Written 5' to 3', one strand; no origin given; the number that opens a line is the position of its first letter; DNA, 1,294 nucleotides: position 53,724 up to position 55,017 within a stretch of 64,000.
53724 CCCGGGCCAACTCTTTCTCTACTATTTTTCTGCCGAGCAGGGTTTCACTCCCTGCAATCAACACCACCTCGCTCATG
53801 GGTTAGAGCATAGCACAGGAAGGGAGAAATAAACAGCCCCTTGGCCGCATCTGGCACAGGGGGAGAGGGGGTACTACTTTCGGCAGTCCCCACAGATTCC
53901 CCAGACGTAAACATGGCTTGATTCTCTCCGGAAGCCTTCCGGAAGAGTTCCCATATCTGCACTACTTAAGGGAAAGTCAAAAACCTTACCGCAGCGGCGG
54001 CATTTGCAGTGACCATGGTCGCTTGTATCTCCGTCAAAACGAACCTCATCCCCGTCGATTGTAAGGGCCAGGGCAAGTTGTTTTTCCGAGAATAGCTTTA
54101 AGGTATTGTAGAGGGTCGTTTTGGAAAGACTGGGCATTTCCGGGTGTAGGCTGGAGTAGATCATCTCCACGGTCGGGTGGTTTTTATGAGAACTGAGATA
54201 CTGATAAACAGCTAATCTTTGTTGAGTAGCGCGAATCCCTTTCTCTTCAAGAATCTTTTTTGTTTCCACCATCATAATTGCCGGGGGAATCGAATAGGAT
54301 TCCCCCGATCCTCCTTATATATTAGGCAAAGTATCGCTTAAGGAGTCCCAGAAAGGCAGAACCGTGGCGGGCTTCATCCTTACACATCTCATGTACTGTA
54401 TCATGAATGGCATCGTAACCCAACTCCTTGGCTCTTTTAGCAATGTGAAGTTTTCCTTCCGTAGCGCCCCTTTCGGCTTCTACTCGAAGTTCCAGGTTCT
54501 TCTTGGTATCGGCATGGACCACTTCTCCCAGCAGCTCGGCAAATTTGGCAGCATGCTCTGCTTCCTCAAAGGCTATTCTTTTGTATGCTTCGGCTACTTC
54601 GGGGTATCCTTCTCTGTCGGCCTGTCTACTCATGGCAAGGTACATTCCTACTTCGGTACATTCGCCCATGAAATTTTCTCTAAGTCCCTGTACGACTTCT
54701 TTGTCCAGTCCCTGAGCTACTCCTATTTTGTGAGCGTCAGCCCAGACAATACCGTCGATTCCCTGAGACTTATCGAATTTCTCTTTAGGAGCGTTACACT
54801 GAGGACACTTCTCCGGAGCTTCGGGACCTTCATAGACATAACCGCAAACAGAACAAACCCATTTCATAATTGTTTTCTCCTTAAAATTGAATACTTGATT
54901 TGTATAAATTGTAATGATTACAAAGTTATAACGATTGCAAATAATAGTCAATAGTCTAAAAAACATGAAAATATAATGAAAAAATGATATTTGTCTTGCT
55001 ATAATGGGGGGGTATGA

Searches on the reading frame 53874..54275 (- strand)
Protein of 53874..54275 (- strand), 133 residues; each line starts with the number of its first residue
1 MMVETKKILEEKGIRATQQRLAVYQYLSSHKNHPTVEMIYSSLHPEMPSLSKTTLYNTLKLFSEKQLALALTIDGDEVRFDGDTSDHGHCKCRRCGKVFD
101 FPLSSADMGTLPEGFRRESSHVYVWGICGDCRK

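Call 42: search_protein_families(library=pfam, proteins=[window:53874-54275:-])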
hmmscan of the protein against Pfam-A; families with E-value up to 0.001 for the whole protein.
window:53874-54275:- (133 aa): 1 family
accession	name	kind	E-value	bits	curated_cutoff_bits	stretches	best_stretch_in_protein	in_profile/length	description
PF01475.25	FUR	-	8.6e-23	81.2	23.1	1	11-103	1-95/121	Ferric uptake regulator family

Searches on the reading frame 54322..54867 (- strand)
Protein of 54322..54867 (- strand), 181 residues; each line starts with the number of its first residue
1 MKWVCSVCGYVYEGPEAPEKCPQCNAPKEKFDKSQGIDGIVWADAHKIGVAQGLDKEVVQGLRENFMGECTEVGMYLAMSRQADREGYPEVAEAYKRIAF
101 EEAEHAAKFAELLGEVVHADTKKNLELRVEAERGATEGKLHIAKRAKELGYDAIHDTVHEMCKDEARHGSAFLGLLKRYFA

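Call 42: search_protein_families(library=pfam, proteins=[window:54322-54867:-])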
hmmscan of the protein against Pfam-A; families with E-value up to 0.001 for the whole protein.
window:54322-54867:- (181 aa): 5 families
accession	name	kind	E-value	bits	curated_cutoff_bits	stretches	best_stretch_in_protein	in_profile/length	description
PF21349.2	RUBY_RBDX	-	1.4e-15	56.8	26.5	1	3-31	1-29/30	Rubrerythrin, rubredoxin-like domain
PF02915.23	Rubrerythrin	-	2.1e-15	57.7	22.8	1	62-175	3-136/137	Rubrerythrin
PF00210.30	Ferritin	-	4.3e-05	23.9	24.5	1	74-163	16-123/142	Ferritin-like domain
PF03405.20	FA_desaturase_2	-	0.00078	18.8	22.7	0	79-124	172-217/325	Fatty acid desaturase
PF23458.2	DUF7130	-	0.00096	19.4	35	1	2-31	53-83/89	Domain of unknown function (DUF7130)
